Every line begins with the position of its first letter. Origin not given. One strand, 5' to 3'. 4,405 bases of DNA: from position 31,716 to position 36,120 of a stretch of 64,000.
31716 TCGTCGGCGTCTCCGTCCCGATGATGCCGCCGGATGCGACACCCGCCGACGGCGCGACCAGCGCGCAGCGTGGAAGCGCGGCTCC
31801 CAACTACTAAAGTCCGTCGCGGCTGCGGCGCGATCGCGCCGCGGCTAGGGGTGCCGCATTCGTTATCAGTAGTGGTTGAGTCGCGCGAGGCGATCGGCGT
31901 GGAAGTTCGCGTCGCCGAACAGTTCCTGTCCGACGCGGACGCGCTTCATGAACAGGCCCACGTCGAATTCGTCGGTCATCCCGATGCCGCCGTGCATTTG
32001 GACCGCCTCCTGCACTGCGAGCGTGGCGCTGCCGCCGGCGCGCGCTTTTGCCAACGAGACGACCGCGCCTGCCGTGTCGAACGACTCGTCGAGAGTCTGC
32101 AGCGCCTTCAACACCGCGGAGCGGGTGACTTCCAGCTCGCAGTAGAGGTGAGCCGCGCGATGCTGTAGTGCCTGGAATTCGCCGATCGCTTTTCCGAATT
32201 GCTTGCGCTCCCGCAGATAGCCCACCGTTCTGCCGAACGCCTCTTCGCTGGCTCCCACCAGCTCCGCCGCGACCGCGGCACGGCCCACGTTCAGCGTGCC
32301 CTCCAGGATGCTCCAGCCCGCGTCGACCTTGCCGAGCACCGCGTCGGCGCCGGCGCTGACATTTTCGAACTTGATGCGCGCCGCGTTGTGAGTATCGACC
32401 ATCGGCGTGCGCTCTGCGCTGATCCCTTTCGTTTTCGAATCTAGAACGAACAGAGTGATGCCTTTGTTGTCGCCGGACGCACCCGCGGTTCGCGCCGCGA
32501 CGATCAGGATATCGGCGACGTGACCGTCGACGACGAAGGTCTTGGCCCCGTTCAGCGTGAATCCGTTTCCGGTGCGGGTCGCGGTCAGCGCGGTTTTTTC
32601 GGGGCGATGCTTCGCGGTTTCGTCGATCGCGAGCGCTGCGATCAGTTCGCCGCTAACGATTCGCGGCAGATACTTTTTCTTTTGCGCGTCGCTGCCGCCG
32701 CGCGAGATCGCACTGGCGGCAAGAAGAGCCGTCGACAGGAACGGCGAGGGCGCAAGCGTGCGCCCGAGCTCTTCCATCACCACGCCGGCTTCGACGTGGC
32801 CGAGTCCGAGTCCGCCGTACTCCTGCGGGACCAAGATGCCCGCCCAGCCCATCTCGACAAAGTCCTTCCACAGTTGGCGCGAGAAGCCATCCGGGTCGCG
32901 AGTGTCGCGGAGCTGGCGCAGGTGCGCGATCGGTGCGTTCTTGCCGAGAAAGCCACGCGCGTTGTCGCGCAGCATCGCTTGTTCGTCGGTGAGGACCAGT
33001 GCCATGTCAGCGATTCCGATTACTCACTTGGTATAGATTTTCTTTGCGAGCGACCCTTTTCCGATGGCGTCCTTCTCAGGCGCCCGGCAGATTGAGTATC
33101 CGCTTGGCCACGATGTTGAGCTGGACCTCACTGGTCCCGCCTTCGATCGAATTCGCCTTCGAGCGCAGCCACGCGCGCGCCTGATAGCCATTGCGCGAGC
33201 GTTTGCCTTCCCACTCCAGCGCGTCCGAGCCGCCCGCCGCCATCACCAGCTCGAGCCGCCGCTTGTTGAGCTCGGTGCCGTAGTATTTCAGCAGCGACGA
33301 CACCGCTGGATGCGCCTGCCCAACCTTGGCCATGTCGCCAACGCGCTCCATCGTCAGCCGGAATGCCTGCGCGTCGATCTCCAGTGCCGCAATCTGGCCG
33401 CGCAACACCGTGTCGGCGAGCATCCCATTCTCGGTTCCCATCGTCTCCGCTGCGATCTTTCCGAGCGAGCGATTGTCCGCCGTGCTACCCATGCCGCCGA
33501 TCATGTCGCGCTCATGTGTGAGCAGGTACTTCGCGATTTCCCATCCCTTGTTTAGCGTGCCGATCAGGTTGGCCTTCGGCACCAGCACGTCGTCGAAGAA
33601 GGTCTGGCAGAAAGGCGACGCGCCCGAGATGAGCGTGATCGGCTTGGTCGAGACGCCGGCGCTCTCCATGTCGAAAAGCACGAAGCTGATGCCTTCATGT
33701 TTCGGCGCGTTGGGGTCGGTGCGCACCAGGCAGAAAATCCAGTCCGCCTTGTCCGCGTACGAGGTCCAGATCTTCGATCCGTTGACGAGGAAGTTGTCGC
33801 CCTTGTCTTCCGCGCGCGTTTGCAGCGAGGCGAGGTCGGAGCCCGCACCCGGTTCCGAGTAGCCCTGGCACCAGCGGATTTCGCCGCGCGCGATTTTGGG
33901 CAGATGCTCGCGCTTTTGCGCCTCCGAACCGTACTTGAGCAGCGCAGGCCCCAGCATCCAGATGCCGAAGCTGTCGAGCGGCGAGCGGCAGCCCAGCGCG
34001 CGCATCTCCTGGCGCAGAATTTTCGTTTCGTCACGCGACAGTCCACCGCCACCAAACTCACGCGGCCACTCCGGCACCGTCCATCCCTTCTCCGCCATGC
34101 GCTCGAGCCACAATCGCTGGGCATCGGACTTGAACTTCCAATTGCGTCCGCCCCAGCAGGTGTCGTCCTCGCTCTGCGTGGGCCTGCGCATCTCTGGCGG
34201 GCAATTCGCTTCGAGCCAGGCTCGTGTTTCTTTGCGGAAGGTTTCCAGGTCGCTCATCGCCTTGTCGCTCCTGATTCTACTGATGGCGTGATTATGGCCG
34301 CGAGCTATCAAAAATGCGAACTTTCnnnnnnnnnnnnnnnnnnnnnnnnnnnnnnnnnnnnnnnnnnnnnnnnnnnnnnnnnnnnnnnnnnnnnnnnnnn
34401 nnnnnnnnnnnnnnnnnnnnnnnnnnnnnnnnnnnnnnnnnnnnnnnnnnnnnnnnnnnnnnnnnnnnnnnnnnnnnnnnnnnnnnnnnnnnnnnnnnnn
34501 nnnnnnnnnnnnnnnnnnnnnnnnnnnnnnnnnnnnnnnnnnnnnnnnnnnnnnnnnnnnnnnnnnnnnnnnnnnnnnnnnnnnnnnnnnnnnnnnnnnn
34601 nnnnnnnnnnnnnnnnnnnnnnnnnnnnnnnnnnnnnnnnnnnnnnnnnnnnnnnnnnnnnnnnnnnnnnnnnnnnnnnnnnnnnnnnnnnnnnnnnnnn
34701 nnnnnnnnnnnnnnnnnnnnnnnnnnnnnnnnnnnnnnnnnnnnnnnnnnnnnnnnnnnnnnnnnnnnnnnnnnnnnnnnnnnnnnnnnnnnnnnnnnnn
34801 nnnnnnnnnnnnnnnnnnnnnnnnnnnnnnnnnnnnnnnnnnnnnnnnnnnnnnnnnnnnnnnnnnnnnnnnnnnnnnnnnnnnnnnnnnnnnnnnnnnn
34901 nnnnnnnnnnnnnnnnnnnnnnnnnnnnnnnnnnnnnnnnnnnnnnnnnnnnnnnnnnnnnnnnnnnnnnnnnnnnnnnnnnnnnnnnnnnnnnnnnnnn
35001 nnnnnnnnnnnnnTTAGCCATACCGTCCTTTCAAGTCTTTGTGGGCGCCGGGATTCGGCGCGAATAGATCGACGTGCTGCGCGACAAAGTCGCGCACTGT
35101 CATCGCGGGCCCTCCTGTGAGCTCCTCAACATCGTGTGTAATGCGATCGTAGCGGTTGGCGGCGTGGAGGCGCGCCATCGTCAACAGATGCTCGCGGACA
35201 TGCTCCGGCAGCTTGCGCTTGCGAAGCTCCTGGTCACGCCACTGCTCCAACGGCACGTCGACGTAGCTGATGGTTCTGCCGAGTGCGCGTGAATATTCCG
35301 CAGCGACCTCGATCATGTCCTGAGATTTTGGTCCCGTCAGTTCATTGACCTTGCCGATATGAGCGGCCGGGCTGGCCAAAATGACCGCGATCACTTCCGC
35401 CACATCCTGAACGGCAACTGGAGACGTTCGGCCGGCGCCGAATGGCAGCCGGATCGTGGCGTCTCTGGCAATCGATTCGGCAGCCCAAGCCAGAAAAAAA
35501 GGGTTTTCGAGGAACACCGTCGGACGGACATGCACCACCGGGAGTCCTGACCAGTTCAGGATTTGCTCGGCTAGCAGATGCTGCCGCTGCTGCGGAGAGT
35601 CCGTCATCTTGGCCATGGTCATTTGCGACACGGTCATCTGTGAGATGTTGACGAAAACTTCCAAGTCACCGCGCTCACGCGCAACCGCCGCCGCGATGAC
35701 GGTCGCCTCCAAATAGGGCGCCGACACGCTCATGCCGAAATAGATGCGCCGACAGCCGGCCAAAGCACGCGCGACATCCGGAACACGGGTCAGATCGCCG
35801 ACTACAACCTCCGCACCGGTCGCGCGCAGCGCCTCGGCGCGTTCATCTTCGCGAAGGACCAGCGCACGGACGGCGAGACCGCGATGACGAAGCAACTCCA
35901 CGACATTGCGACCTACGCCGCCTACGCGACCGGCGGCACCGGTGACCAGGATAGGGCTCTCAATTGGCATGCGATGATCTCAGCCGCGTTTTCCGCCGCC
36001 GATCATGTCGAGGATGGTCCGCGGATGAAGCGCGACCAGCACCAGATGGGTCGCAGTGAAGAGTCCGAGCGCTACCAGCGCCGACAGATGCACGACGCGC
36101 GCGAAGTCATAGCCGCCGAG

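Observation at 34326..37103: Met-rich periplasmic protein encoded at the head of a cytochrome b / NmrA-like / YedY-like molybdoenzyme operon: candidate sacrificial-methionine oxidant defence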

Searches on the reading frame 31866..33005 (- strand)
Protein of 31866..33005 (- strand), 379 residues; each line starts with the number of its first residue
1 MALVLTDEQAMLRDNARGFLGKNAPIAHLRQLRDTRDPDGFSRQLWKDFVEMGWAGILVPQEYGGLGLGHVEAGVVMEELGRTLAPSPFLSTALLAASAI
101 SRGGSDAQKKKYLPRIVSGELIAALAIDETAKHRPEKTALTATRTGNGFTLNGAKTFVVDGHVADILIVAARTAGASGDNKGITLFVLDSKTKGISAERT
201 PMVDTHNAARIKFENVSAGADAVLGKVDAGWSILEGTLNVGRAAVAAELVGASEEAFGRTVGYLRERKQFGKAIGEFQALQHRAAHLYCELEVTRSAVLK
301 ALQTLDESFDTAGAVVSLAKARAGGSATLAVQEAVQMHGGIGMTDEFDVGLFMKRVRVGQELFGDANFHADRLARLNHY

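Call 5: search_protein_families(library=pfam, proteins=[window:31866-33005:-], max_evalue=0.01)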
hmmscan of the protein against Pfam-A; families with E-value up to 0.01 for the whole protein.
window:31866-33005:- (379 aa): 4 families
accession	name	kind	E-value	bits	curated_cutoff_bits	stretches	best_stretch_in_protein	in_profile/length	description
PF00441.29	Acyl-CoA_dh_1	-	3.9e-33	115.2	22.4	1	229-375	2-147/150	Acyl-CoA dehydrogenase, C-terminal domain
PF02771.21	Acyl-CoA_dh_N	-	5.2e-28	98.1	22.9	1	6-120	1-113/113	Acyl-CoA dehydrogenase, N-terminal domain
PF02770.24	Acyl-CoA_dh_M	-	1.6e-12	47.9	33.3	1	140-216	20-97/97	Acyl-CoA dehydrogenase, middle domain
PF08028.16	Acyl-CoA_dh_2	-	8e-06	26.6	22.7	1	245-346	3-113/134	Acyl-CoA dehydrogenase, C-terminal domain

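Call 6: search_protein_families(library=ncbifam, proteins=[window:31866-33005:-], max_evalue=0.01)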
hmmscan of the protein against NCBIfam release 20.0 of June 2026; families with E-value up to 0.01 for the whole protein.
window:31866-33005:- (379 aa): 21 families
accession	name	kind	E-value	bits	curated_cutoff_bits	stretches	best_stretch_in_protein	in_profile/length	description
TIGR03203.1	pimD_small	equivalog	4.9e-75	253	652.7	1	5-374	4-373/378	pimeloyl-CoA dehydrogenase small subunit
NF042972.1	AcrlCoAredClosAcrC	equivalog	1.4e-53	181.9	640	1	1-353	1-352/378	acryloyl-CoA reductase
NF045652.1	ProlPCPDhRedW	equivalog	9e-49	166.2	650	1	37-345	29-342/376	L-prolyl-[peptidyl-carrier protein] dehydrogenase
NF045552.1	GlutCoADH_Des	equivalog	2.6e-47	161.8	470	1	1-360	1-362/387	glutaryl-CoA dehydrogenase Acd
NF053553.1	prodigi_MBC_PigA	equivalog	1.6e-45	155.9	500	1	1-348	1-350/381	prodigiosin MBC biosynthesis dehydrogenase PigA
NF008997.0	PRK12341.1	equivalog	4.7e-44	151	537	1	1-358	1-357/382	acyl-CoA dehydrogenase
NF058590.1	AcCoDHFadEBacil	equivalog_domain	2.6e-41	141.8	600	1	5-358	21-391/586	acyl-CoA dehydrogenase FadE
NF050027.1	acylCoADhIpdE2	equivalog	4.1e-41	141.5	450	2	235-373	174-306/311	acyl-CoA dehydrogenase IpdE2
NF042439.1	SulpropCoADesulf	equivalog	5.2e-38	130.8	600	1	46-357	30-350/379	3-sulfinopropanoyl-CoA desulfinase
NF002885.1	PRK03354.1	equivalog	1.9e-35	122.6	540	1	1-359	1-355/378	crotonobetainyl-CoA dehydrogenase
NF043006.1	CyhCrbnylCoADH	equivalog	1.4e-33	116.4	650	1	44-361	39-359/380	cyclohexane-1-carbonyl-CoA dehydrogenase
TIGR03207.1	cyc_hxne_CoA_dh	equivalog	4.7e-33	114.4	575.35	1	6-345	2-340/372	cyclohexanecarboxyl-CoA dehydrogenase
TIGR03204.1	pimC_large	equivalog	2.1e-26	92.7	623.85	1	5-294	4-294/395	pimeloyl-CoA dehydrogenase large subunit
NF052270.1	Staph_DH_FadE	equivalog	9.2e-23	80.6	600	1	96-353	113-369/400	acyl-CoA dehydrogenase FadE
NF007000.1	PRK09463.1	subfamily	3.5e-22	78.6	600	1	37-343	70-398/726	acyl-CoA dehydrogenase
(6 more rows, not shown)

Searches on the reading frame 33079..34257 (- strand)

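Call 5: search_protein_families(library=pfam, proteins=[window:33079-34257:-], max_evalue=0.01)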
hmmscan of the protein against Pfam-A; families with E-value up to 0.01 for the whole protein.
seq(393 aa): 3 families
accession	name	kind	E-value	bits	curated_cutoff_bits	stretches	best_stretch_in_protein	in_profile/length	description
PF00441.29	Acyl-CoA_dh_1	-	1.1e-19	71.4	22.4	1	236-388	1-150/150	Acyl-CoA dehydrogenase, C-terminal domain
PF02770.24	Acyl-CoA_dh_M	-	2.7e-18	66.3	33.3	1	130-224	1-97/97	Acyl-CoA dehydrogenase, middle domain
PF02771.21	Acyl-CoA_dh_N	-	2.3e-14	54.1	22.9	1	4-126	4-113/113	Acyl-CoA dehydrogenase, N-terminal domain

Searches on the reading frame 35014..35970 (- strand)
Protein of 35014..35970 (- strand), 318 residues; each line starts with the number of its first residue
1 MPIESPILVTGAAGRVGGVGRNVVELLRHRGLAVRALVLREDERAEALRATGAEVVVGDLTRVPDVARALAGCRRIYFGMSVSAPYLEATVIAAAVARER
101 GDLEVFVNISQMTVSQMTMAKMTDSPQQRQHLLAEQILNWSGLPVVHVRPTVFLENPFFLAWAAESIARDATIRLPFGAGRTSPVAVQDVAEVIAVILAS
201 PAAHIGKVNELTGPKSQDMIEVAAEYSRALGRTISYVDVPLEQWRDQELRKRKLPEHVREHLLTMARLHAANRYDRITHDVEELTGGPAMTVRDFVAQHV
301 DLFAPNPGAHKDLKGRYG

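Call 5: search_protein_families(library=pfam, proteins=[window:35014-35970:-], max_evalue=0.01)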
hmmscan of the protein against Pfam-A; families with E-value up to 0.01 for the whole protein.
window:35014-35970:- (318 aa): 4 families
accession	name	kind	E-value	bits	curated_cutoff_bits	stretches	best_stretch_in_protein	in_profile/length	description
PF05368.20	NmrA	-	5.6e-20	72.6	27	1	5-276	3-274/298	NmrA-like family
PF13460.12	NAD_binding_10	-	7.4e-19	68.8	27.2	1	17-201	4-184/184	NAD(P)H-binding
PF02254.24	TrkA_N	-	0.0022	18.7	23.8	1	17-110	7-97/116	TrkA-N domain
PF01370.27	Epimerase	-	0.0028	17.5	20.9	1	7-71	1-61/240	NAD dependent epimerase/dehydratase family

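Call 6: search_protein_families(library=ncbifam, proteins=[window:35014-35970:-], max_evalue=0.01)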
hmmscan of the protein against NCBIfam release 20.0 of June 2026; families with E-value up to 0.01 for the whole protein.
window:35014-35970:- (318 aa): 11 families
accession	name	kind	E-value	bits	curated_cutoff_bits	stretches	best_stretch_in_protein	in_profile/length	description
TIGR03466.1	HpnA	hypoth_equivalog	6.4e-11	41.7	367.65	1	7-78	3-70/327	hopanoid-associated sugar epimerase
TIGR03649.1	ergot_EASG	subfamily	1.4e-10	41.1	256.4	1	143-299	130-283/287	ergot alkaloid biosynthesis protein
TIGR02823.1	oxido_YhdH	subfamily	4.3e-06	25.8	297.25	1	4-70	146-208/324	acrylyl-CoA reductase family protein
NF052578.1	StrlDmthSdmBMthl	equivalog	3.1e-05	23.9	600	1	8-78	4-70/328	sterol demethylase protein SdmB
TIGR01746.1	Thioester-redct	subfamily_domain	8e-05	22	213.35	1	184-272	233-321/371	thioester reductase domain-containing protein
NF005403.0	PRK06953.1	equivalog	0.00016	21.2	254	1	7-68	4-61/222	SDR family oxidoreductase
TIGR01777.1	yfcH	hypoth_equivalog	0.00064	19.4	207.35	0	174-235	185-246/292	TIGR01777 family oxidoreductase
NF051456.1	acrylyl_AcuI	equivalog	0.00072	18.5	440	1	4-58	147-197/325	acrylyl-CoA reductase (NADPH)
NF005465.0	PRK07060.1-2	equivalog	0.00082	18.9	331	0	7-69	8-67/241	short chain dehydrogenase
NF042422.1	oxyalk_red_OleD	equivalog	0.0011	18.4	580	1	7-79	3-69/329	2-alkyl-3-oxoalkanoate reductase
NF004849.1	PRK06200.1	equivalog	0.0077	15.4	330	0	7-71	9-72/269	3-(cis-5,6-dihydroxycyclohexa-1,3-dien-1-yl)propanoate dehydrogenase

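Call 26: search_solved_structures(query=window:35014-35970:-, max_evalue=0.001)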
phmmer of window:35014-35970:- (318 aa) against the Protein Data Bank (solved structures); distinct sequences matched with E-value up to 0.001: 10.
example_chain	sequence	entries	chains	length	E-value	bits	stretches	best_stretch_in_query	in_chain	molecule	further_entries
5l3z_A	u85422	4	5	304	2.5e-19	73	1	6-305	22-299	polyketide ketoreductase SimC7 | SimC7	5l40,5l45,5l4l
5f5l_A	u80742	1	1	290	1.8e-12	50.5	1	6-236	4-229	Monooxygenase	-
5f5n_A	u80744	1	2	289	2e-12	50.4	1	6-236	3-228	Monooxygenase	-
8r2j_A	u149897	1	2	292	7.5e-12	48.5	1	6-236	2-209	NmrA family transcriptional regulator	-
2vrb_A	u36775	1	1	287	1.9e-08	37.3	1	7-286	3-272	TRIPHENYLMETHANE REDUCTASE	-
2jl1_A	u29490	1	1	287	1.9e-08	37.3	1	7-286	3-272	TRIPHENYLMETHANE REDUCTASE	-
2vrc_A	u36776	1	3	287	8.7e-08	35.1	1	7-286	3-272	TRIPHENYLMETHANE REDUCTASE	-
2vrc_D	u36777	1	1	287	2.3e-07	33.8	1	7-286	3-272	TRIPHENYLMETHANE REDUCTASE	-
2zcu_A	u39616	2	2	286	1.2e-06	31.4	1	8-262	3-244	Uncharacterized oxidoreductase ytfG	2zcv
3e48_A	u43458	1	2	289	8.5e-05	25.3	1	134-299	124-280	Putative nucleoside-diphosphate-sugar epimerase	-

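Call 70: search_dna_similar(query=window:35014-35970:-, collection=plasmids, mode=protein, max_evalue=1e-20, max_rows=15)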
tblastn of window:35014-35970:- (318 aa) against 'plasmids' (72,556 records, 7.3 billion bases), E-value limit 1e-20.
Records with a match: 107; places in all: 131; records where one place covers at least 80% of the query: 102.
Best place of each record, by identity: 60-80% 3; <60% 104.
By first word of the organism name: Rhizobium 55; Paraburkholderia 15; Streptomyces 9; Agrobacterium 6; Caballeronia 4; Sinorhizobium 3; Neorhizobium 2; Burkholderia 2; Bradyrhizobium 2; Nostoc 1; and 8 more.
By predicted mobility (MOB-suite, as given by PLSDB): conjugative 60; non-mobilizable 36; mobilizable 11.
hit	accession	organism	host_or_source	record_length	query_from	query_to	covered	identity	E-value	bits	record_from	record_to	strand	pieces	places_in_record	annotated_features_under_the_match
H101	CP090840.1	Streptomyces viridifaciens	Whole organism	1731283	6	303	94%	60.7%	2e-91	304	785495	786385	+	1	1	NAD(P)H-binding protein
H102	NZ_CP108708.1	Streptomyces sp. NBC_01003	-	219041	1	288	91%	61.6%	4e-95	315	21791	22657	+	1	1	NAD(P)H-binding protein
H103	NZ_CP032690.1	Rhizobium sp. CCGE532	Phaseolus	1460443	4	305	95%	57.0%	2e-82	278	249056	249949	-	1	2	record has no annotation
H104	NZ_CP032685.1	Rhizobium sp. CCGE531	Phaseolus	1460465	4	305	95%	57.0%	2e-82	278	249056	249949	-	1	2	record has no annotation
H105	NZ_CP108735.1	Streptomyces sp. NBC_00984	-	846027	25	303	88%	59.5%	4e-94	312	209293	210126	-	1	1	NAD(P)H-binding protein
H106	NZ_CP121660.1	Sinorhizobium terangae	Desmanthus virgatus,cell culture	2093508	4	303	94%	55.3%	6e-80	271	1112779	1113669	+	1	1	none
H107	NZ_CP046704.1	Nostoc sp. ATCC 53789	-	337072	4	303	94%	55.0%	2e-82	278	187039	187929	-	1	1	SDR family NAD(P)-dependent oxidoreductase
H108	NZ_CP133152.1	Sinorhizobium chiapasense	Acaciella angustissima,cell culture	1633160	4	303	94%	55.0%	1e-81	276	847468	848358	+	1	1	none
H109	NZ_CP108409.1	Kitasatospora sp. NBC_01300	-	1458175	25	288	83%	62.3%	8e-89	296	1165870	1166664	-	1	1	record has no annotation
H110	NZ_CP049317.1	Caballeronia sp. SBC2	whole organism,soil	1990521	4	303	94%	54.7%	4e-81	275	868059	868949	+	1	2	none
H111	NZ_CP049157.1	Caballeronia sp. SBC1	whole organism,soil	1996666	4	303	94%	54.7%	4e-81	275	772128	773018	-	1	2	none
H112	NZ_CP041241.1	Sinorhizobium mexicanum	Acaciella angustissima,cell culture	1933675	4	303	94%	54.7%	6e-80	271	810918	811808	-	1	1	none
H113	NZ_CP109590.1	Streptomyces sp. NBC_01361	-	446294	25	308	89%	57.5%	1e-93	310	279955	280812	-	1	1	NmrA family NAD(P)-binding protein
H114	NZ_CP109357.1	Streptomyces sp. NBC_01562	-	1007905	25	303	88%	58.4%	3e-95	315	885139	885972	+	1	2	record has no annotation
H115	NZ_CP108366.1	Streptomyces sp. NBC_01340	-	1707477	25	303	88%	58.4%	7e-95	314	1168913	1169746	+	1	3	none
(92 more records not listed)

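Call 71: get_annotated_region(hit=H102, flank=2500)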
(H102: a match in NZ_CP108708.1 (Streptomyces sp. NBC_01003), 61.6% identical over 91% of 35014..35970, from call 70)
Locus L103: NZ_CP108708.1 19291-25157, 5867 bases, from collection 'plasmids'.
description: Streptomyces sp. NBC_01003 plasmid unnamed1, complete sequence
organism: Streptomyces sp. NBC_01003 (NCBI taxid 2903714)
taxonomy: Bacteria; Actinomycetota; Actinomycetes; Kitasatosporales; Streptomycetaceae; Streptomyces; Streptomyces sp. NBC 01003
host: -; source: -; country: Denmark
typing (MOB-suite, as given by PLSDB): non-mobilizable
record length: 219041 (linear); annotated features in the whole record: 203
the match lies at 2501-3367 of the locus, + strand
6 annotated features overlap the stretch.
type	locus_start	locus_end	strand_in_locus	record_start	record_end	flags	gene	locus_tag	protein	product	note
CDS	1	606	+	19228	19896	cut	-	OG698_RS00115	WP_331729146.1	DUF4232 domain-containing protein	-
CDS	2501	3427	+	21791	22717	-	-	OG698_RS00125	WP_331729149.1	NAD(P)H-binding protein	-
CDS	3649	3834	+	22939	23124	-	-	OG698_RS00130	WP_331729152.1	hypothetical protein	-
CDS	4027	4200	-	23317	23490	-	-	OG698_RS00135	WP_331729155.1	hypothetical protein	-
CDS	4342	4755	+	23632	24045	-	-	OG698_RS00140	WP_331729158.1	hypothetical protein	-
CDS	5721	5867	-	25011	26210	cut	-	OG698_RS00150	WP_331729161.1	transposase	-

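Call 72: get_annotated_region(hit=H107, flank=2500)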
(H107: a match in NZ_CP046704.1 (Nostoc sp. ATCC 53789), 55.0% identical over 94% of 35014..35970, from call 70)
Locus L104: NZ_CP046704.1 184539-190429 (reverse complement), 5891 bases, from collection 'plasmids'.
description: Nostoc sp. ATCC 53789 plasmid pNsp_a, complete sequence
organism: Nostoc sp. ATCC 53789 (NCBI taxid 76335)
taxonomy: Bacteria; Cyanobacteriota; Cyanophyceae; Nostocales; Nostocaceae; Nostoc; Nostoc sp. ATCC 53789
host: -; source: -; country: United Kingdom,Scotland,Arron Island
typing (MOB-suite, as given by PLSDB): conjugative; relaxase MOBV; mating-pair formation MPF_T
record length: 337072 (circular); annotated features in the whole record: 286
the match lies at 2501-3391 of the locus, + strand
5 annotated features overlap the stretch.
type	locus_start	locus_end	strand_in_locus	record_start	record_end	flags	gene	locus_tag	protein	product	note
CDS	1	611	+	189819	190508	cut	-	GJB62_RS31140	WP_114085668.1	VOC family protein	-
CDS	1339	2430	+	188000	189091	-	-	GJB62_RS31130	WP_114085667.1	thioredoxin family protein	-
CDS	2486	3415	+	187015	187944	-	-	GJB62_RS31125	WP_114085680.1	SDR family NAD(P)-dependent oxidoreductase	-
CDS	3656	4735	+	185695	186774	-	-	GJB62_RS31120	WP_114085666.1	nitronate monooxygenase family protein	-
CDS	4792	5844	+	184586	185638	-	-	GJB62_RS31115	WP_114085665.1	alpha/beta hydrolase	-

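Call 73: get_annotated_region(hit=H113, flank=2500)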
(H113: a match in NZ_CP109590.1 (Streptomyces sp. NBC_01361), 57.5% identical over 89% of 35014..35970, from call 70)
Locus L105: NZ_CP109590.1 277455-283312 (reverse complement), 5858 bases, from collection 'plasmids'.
description: Streptomyces sp. NBC_01361 plasmid unnamed1, complete sequence
organism: Streptomyces sp. NBC_01361 (NCBI taxid 2903838)
taxonomy: Bacteria; Actinomycetota; Actinomycetes; Kitasatosporales; Streptomycetaceae; Streptomyces; Streptomyces sp. NBC 01361
host: -; source: -; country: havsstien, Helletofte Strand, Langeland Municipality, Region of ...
typing (MOB-suite, as given by PLSDB): non-mobilizable
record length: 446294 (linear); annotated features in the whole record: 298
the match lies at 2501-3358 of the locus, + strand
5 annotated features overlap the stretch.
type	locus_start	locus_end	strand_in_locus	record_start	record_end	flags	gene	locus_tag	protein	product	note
CDS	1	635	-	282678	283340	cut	-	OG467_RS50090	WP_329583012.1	kinase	-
CDS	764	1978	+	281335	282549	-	-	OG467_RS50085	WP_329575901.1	IS110 family transposase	-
CDS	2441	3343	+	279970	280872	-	-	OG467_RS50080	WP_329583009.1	NmrA family NAD(P)-binding protein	-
CDS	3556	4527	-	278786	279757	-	-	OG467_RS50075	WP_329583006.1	SDR family NAD(P)-dependent oxidoreductase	-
CDS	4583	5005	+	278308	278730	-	-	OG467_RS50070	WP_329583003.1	MerR family transcriptional regulator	GO:0006355 - regulation of DNA-templated transcription [Evidence IEA]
